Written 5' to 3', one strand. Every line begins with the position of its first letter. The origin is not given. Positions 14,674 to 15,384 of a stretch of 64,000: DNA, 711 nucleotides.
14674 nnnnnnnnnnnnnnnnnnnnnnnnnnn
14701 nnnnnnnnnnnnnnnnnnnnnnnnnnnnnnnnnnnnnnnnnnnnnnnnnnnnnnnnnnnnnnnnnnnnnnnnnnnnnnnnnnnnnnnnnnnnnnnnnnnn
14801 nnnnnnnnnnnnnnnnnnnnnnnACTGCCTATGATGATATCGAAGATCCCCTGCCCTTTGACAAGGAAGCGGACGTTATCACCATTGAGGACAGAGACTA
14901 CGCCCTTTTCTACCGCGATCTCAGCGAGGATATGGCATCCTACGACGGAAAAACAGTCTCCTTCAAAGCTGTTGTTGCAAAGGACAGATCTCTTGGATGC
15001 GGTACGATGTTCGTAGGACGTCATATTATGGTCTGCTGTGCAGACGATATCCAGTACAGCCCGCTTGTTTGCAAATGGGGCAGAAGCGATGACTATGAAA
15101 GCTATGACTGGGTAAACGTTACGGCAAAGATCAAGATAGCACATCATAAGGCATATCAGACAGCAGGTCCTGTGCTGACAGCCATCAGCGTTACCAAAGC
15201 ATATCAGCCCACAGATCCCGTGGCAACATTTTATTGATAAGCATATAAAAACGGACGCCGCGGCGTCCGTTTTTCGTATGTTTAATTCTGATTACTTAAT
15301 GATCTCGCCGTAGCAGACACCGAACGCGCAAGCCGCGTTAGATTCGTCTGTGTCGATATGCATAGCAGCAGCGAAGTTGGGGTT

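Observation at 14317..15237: Soluble fusion of a degenerate G3E-like GTPase domain with a DUF1980-like CCxAD domain, coupled to the COG0523 gene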

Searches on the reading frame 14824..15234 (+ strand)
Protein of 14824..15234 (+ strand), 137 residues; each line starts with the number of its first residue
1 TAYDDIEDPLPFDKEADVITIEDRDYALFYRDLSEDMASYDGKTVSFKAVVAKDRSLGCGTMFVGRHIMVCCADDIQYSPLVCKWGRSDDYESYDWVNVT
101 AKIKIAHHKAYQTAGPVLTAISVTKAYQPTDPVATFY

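Call 39: search_dna_similar(query=window:14824-15234:+, collection=plasmids, mode=protein, max_evalue=0.01, max_rows=20)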
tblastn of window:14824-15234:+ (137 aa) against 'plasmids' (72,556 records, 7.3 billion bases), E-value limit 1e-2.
Records with a match: 14; places in all: 14; records where one place covers at least 80% of the query: 5.
Best place of each record, by identity: <60% 14.
By first word of the organism name: Clostridium 9; Priestia 2; Subdoligranulum 1; Vescimonas 1; Bacillus 1.
By predicted mobility (MOB-suite, as given by PLSDB): non-mobilizable 13; mobilizable 1.
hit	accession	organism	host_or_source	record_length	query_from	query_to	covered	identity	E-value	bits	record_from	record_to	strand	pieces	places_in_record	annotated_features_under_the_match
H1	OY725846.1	Subdoligranulum variabile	-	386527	4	136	97%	38.3%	2e-21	96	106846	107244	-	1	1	none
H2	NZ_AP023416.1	Vescimonas fastidiosa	Homo sapiens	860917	7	136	95%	34.6%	9e-20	91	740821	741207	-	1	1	GTP-binding protein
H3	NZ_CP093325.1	Bacillus sp. N5-665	whole organism,peat soil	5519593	17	131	84%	24.3%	5e-3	43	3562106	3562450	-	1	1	none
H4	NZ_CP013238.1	Clostridium butyricum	Microbial isolate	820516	17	105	65%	27.7%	3e-6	52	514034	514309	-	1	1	TIGR03943 family protein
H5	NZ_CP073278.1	Clostridium butyricum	Homo sapiens,cell culture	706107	17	105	65%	26.6%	5e-6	51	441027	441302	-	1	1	TIGR03943 family protein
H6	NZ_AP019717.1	Clostridium butyricum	-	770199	17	105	65%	26.6%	5e-6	51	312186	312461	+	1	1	TIGR03943 family protein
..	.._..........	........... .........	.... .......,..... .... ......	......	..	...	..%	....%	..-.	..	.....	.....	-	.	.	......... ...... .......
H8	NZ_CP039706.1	Clostridium butyricum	Homo sapiens,isolation from The first ...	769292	17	105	65%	26.6%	5e-6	51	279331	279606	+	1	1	TIGR03943 family protein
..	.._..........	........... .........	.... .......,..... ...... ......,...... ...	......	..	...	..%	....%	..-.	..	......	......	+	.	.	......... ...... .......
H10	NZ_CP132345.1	Clostridium butyricum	Homo sapiens,Faeces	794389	17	105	65%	26.6%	5e-6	51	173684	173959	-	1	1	TIGR03943 family protein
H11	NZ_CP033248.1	Clostridium butyricum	environment swab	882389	17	105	65%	26.6%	5e-6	51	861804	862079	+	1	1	TIGR03943 family protein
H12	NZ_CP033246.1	Clostridium butyricum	Homo sapiens,stool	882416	17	105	65%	26.6%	5e-6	51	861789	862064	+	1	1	TIGR03943 family protein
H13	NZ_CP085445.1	Priestia megaterium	single cell,soil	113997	15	132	86%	19.5%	1e-5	50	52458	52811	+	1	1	TIGR03943 family protein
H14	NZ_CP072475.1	Priestia aryabhattai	mixed culture,soil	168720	15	132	86%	19.5%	1e-5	50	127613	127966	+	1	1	TIGR03943 family protein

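Call 40: predict_structure(alignment_id=A3)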
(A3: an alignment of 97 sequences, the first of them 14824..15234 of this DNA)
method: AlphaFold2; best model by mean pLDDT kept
length: 137 residues; sequences in the alignment: 97
mean_pLDDT: 91.3   pTM: 0.83
mean pLDDT of the five models: 91.3, 91.0, 90.1, 89.3, 88.4
residues with pLDDT >= 90: 110; 70-90: 19; 50-70: 3; < 50: 5
segments of 3 or more residues with pLDDT < 50: 1-5
pLDDT, mean of each block of 10 residues (from residue 1): 56 96 95 95 98 88 94 87 95 97 96 96 96 88
secondary structure, 60 per line:
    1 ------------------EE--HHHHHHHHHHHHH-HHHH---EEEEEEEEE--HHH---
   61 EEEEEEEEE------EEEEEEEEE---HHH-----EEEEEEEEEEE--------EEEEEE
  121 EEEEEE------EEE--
elements in order: H23-35 H37-40 E44-52 E61-69 E76-84 E96-106 E115-126 E133-135

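Call 42: get_annotated_region(hit=H2, flank=6000)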
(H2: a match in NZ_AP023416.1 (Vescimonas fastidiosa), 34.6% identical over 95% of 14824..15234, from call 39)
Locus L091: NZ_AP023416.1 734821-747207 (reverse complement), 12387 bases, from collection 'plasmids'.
description: Vescimonas fastidiosa strain MM35 plasmid pMM35_01
organism: Vescimonas fastidiosa (NCBI taxid 2714353)
taxonomy: Bacteria; Bacillota; Clostridia; Eubacteriales; Oscillospiraceae; Vescimonas; Vescimonas fastidiosa
host: -; source: Homo sapiens; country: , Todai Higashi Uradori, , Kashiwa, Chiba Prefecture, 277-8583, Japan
typing (MOB-suite, as given by PLSDB): non-mobilizable
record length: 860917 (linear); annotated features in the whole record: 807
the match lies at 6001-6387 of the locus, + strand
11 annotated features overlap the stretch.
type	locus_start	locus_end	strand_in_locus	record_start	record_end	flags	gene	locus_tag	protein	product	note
CDS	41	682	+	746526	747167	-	lexA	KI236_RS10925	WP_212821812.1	transcriptional repressor LexA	GO:0006282 - regulation of DNA repair [Evidence IEA]; GO:0006355 - regulation of DNA-templated transcription [Evidence ...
CDS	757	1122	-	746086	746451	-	-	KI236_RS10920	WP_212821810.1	YbaB/EbfC family nucleoid-associated protein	GO:0008150 - biological_process [Evidence IEA]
CDS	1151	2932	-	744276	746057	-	dnaX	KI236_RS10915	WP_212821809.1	DNA polymerase III subunit gamma/tau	GO:0006260 - DNA replication [Evidence IEA]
CDS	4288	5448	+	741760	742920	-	-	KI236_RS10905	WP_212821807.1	CobW family GTP-binding protein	-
CDS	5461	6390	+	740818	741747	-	-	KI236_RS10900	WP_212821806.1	GTP-binding protein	-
CDS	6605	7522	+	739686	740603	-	-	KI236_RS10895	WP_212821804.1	DUF4340 domain-containing protein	-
CDS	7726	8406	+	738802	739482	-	-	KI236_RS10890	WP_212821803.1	response regulator transcription factor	GO:0000160 - phosphorelay signal transduction system [Evidence IEA]; GO:0006355 - regulation of DNA-templated ...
CDS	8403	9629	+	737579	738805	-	-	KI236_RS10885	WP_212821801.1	HAMP domain-containing sensor histidine kinase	GO:0007165 - signal transduction [Evidence IEA]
CDS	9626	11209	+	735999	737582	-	-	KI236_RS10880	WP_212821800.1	D-aminoacylase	-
CDS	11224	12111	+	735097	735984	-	-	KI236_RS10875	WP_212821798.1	MBL fold metallo-hydrolase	-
CDS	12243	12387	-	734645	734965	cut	trxA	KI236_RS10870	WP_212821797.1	thioredoxin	-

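Call 43: get_annotated_region(hit=H4, flank=5000)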
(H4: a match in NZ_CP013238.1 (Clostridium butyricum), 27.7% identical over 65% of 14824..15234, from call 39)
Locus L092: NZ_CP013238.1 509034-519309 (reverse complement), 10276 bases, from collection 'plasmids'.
description: Clostridium butyricum strain CDC_51208 plasmid pNPD4_2, complete sequence
organism: Clostridium butyricum (NCBI taxid 1492)
taxonomy: Bacteria; Bacillota; Clostridia; Eubacteriales; Clostridiaceae; Clostridium; Clostridium butyricum
host: -; source: Microbial isolate; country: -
typing (MOB-suite, as given by PLSDB): non-mobilizable
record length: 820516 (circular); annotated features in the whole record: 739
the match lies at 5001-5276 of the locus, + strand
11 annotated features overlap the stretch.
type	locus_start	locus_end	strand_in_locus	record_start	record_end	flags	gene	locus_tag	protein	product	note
CDS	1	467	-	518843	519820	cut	-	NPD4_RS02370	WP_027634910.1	LacI family DNA-binding transcriptional regulator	-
CDS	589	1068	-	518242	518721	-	-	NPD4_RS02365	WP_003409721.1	S-ribosylhomocysteine lyase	GO:0009372 - quorum sensing [Evidence IEA]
CDS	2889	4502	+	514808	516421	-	-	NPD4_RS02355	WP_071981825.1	permease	-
CDS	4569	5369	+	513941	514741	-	-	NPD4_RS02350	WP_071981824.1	TIGR03943 family protein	-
CDS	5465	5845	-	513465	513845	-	-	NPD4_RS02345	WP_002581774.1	desulfoferrodoxin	GO:0019430 - removal of superoxide radicals [Evidence IEA]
CDS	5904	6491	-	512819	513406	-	rbr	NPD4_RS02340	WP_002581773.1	rubrerythrin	-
CDS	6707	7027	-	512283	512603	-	sugE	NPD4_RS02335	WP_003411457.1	quaternary ammonium compound efflux SMR transporter SugE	-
CDS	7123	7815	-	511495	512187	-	-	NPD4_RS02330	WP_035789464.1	radical SAM protein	-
CDS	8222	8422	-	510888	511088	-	-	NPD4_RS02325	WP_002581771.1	alpha/beta-type small acid-soluble spore protein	-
CDS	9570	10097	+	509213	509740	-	-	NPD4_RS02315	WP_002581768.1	phosphatase PAP2 family protein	-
CDS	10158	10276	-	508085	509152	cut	-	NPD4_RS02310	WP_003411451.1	FUSC family protein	GO:0055085 - transmembrane transport [Evidence IEA]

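Call 44: get_annotated_region(hit=H13, flank=5000)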
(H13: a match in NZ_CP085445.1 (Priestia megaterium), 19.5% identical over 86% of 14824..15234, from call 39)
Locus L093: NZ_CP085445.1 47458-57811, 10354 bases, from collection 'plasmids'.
description: Priestia megaterium strain KF18 plasmid unnamed3, complete sequence
organism: Priestia megaterium (NCBI taxid 1404)
taxonomy: Bacteria; Bacillota; Bacilli; Bacillales; Bacillaceae; Priestia; Priestia megaterium
host: -; source: single cell,soil; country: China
typing (MOB-suite, as given by PLSDB): non-mobilizable; replicon rep_cluster_385
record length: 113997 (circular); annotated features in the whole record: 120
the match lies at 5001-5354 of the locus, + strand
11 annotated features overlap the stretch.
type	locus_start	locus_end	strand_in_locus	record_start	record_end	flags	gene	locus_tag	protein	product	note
CDS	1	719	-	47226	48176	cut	-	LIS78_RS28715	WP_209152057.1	metal ABC transporter substrate-binding protein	-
CDS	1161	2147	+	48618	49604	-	-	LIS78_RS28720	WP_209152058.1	permease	-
CDS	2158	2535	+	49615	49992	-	-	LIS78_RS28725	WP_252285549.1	DUF1980 domain-containing protein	-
CDS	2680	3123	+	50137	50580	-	-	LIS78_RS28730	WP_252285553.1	TIGR03943 family protein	-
CDS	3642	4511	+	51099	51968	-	-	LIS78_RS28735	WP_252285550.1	permease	-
CDS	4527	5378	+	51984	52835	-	-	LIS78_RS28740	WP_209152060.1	TIGR03943 family protein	-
CDS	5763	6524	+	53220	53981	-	-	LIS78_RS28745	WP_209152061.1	metal-binding protein ZinT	-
CDS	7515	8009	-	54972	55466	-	-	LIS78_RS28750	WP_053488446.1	general stress protein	-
CDS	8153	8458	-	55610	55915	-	-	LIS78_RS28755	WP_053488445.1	MTH1187 family thiamine-binding protein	-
CDS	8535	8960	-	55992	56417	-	-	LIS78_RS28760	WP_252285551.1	CBS domain-containing protein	-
CDS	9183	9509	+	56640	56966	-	-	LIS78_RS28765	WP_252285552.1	general stress protein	-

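Call 49: fold_search(model_id=the predicted structure, library=pdb)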
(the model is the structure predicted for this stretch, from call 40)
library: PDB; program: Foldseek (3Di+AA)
matches with E <= 10: 1029; with E <= 0.001: 0
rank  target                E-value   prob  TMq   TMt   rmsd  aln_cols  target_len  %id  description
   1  8h53_C                1.3e-03  1.00  0.44  0.16   4.4       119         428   15  Human asparaginyl-tRNA synthetase in complex with asparagine-AMP (released 2023-10-25)
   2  8h53_A                1.5e-03  1.00  0.43  0.16   4.4       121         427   16  Human asparaginyl-tRNA synthetase in complex with asparagine-AMP (released 2023-10-25)
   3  4gop_A                1.9e-03  1.00  0.43  0.54   3.6        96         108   19  Structure and Conformational Change of a Replication Protein A Heterotrimer Bound to ssDNA (released 2012-11-28)
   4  8s0e_2                1.9e-03  1.00  0.45  0.13   6.3       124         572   10  H. sapiens OCCM bound to double stranded DNA (released 2024-10-02)
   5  1eov                  2.2e-03  1.00  0.40  0.13   4.5       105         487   14  FREE ASPARTYL-TRNA SYNTHETASE (ASPRS) (E.C. 6.1.1.12) FROM YEAST (released 2000-09-24)
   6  4joi_C                2.5e-03  1.00  0.51  0.58   3.6       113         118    9  Crystal structure of the human telomeric Stn1-Ten1 complex (released 2013-05-29)
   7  5xix_A                2.5e-03  1.00  0.43  0.16   5.6       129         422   15  The canonical domain of human asparaginyl-tRNA synthetase (released 2018-05-02)
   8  1efw_A                2.8e-03  1.00  0.41  0.12   6.7       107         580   15  Crystal structure of aspartyl-tRNA synthetase from Thermus thermophilus complexed to tRNAasp from Escherichia coli (released 2000-06-19)
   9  3i7f_A                2.8e-03  1.00  0.39  0.13   4.8       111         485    9  Aspartyl tRNA synthetase from Entamoeba histolytica (released 2009-07-21)
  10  7uy5_J                2.8e-03  0.99  0.35  0.35   7.2       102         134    6  Tetrahymena telomerase with CST (released 2022-07-13)
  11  8tc7_D                3.0e-03  1.00  0.44  0.16   4.4       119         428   15  Human asparaginyl-tRNA synthetase, apo form (released 2024-02-07)
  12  4j15_A                3.6e-03  0.99  0.39  0.15   5.6       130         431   10  Crystal structure of human cytosolic aspartyl-tRNA synthetase, a component of multi-tRNA synthetase complex (released 2013-05-15)
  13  8h53_B                3.8e-03  1.00  0.41  0.15   4.5       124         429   14  Human asparaginyl-tRNA synthetase in complex with asparagine-AMP (released 2023-10-25)
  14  6ptj_5                3.8e-03  0.98  0.42  0.25  14.3       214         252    7  Structure of Ctf4 trimer in complex with one CMG helicase (released 2019-11-20)
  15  8tc9_A                4.0e-03  1.00  0.41  0.15   4.5       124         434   14  Human asparaginyl-tRNA synthetase bound to OSM-S-106 (released 2024-02-07)
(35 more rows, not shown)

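Call 69: search_protein_families(library=pfam, proteins=[L092:2889-4499:+, L092:4569-5366:+, L093:3642-4508:+, L093:4527-5375:+, L093:1161-2144:+], max_evalue=0.01)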
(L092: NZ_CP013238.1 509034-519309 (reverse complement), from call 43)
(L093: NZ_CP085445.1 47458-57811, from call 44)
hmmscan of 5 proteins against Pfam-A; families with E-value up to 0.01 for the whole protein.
L092:2889-4499:+ (537 aa): 2 families
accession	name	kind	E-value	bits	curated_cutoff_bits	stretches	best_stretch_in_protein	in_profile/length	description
PF03773.19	ArsP_1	-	4.4e-59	200.5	32.3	1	239-530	2-288/294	Predicted permease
PF02492.25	cobW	-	7.9e-14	52.1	20.7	1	7-179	4-179/180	CobW/HypB/UreG, nucleotide-binding domain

L092:4569-5366:+ (266 aa): 3 families
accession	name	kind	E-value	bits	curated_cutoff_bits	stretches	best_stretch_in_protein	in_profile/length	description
PF21537.2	DUF1980_C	-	7.5e-32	110.4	25.9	1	129-265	6-141/141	DUF1980 C-terminal domain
PF09323.15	DUF1980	-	0.00015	22.6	25.9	1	11-95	2-102/110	DUF1980 N-terminal domain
PF12869.13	tRNA_anti-like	-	0.0032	17.5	23.5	1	73-236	6-134/146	tRNA_anti-like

L093:3642-4508:+ (289 aa): 1 family
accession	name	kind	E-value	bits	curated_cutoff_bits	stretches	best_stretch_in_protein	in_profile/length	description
PF03773.19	ArsP_1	-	7.6e-75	252.2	32.3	1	5-287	2-292/294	Predicted permease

L093:4527-5375:+ (283 aa): 2 families
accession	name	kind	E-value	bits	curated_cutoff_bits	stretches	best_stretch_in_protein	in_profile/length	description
PF21537.2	DUF1980_C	-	1.3e-52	177.7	25.9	1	141-280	2-141/141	DUF1980 C-terminal domain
PF09323.15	DUF1980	-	5.2e-33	114.2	25.9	1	2-117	1-110/110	DUF1980 N-terminal domain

L093:1161-2144:+ (328 aa): 1 family
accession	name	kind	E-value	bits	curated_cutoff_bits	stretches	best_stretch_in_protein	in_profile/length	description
PF03773.19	ArsP_1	-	1.7e-71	241.3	32.3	1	40-324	2-293/294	Predicted permease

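Call 70: find_homologous_proteins(query=L092:2889-3590:+, max_evalue=0.001)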
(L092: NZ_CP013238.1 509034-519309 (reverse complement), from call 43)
Query L092:2889-3590:+ (234 aa): 9 proteins with E <= 0.001 among 702 candidates.
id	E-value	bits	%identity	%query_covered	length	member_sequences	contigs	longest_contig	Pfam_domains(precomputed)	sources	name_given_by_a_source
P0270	8.0e-119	413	86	100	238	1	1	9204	PF02492.26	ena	-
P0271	4.5e-117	407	99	87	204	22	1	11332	PF02492.26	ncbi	ncbi:GTP-binding protein, partial [Clostridium butyricum]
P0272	7.1e-112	390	90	91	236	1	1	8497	PF02492.26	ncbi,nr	ncbi:MAG: uncharacterized protein PWP67_2241 [Clostridium butyricum]|nr:uncharacterized protein [Clo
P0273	4.0e-62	228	60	84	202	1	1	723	PF02492.26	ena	-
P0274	2.9e-48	182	53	77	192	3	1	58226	PF02492.26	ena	-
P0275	1.7e-43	167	43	97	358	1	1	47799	PF02492.26,PF03773.20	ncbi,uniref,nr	ncbi:permease [Clostridium sp.]|uniref:permease n=1 Tax=Clostridium sp. TaxID=1506 RepID=UPI00285279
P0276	4.5e-43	165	57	63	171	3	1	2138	PF02492.26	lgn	-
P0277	2.3e-37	147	51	68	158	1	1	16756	PF02492.26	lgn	-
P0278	8.5e-18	83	53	42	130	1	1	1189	PF02492.26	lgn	-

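Call 71: find_encoding_contigs(protein=P0274, flank=5000, max_places=2)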
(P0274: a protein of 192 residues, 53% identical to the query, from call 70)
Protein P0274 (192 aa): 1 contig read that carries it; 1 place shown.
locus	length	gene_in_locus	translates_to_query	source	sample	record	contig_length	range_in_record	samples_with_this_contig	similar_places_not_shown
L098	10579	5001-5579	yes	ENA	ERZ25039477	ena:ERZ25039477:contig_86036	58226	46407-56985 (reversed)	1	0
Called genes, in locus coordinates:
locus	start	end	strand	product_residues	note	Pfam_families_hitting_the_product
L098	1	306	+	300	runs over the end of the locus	PF02361:CbiQ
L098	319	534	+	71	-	PF13555:AAA_29 (faint), PF00005:ABC_tran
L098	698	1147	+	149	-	PF00005:ABC_tran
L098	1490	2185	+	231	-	PF01891:CbiM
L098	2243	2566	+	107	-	PF02553:CbiN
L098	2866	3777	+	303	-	PF01297:ZnuA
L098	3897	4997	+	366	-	PF02492:cobW, PF07683:CobW_C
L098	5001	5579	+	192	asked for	PF02492:cobW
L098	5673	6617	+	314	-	PF03773:ArsP_1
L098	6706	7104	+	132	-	PF09323:DUF1980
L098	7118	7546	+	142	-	PF21537:DUF1980_C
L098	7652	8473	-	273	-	PF02749:QRPTase_N, PF01729:QRPTase_C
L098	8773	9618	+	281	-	PF01547:SBP_bac_1, PF13531:SBP_bac_11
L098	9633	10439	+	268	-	PF00528:BPD_transp_1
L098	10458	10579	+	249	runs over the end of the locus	PF02463:SMC_N (faint), PF00005:ABC_tran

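Call 72: find_encoding_contigs(protein=P0275, flank=5000, max_places=2)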
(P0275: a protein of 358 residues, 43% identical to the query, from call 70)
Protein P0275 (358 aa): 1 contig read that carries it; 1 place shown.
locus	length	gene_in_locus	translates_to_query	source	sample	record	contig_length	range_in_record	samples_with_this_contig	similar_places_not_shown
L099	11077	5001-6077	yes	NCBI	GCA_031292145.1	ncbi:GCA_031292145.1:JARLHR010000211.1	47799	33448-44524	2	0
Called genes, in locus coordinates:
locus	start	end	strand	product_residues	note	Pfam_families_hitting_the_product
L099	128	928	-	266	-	PF00950:ABC-3, PF01032:FecCD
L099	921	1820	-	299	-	PF00950:ABC-3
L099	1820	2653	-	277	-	PF00005:ABC_tran, PF13304:AAA_21 (faint)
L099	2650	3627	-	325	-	PF01297:ZnuA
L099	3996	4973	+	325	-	PF02492:cobW, PF07683:CobW_C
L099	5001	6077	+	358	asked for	PF02492:cobW, PF03773:ArsP_1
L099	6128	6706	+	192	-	PF00440:TetR_N, PF16925:TetR_C_13, PF21993:TetR_C_13_2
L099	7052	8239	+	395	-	PF00724:Oxidored_FMN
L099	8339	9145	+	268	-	PF00037:Fer4, PF12797:Fer4_2 (faint), PF12837:Fer4_6 (weak), PF12838:Fer4_7, PF13237:Fer4_10, PF14697:Fer4_21, PF13187:Fer4_9, PF00881:Nitroreductase, +4 more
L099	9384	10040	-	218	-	PF02311:AraC_binding (weak), PF00165:HTH_AraC, PF12833:HTH_18, PF00165:HTH_AraC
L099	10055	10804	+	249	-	PF00251:Glyco_hydro_32N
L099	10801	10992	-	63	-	-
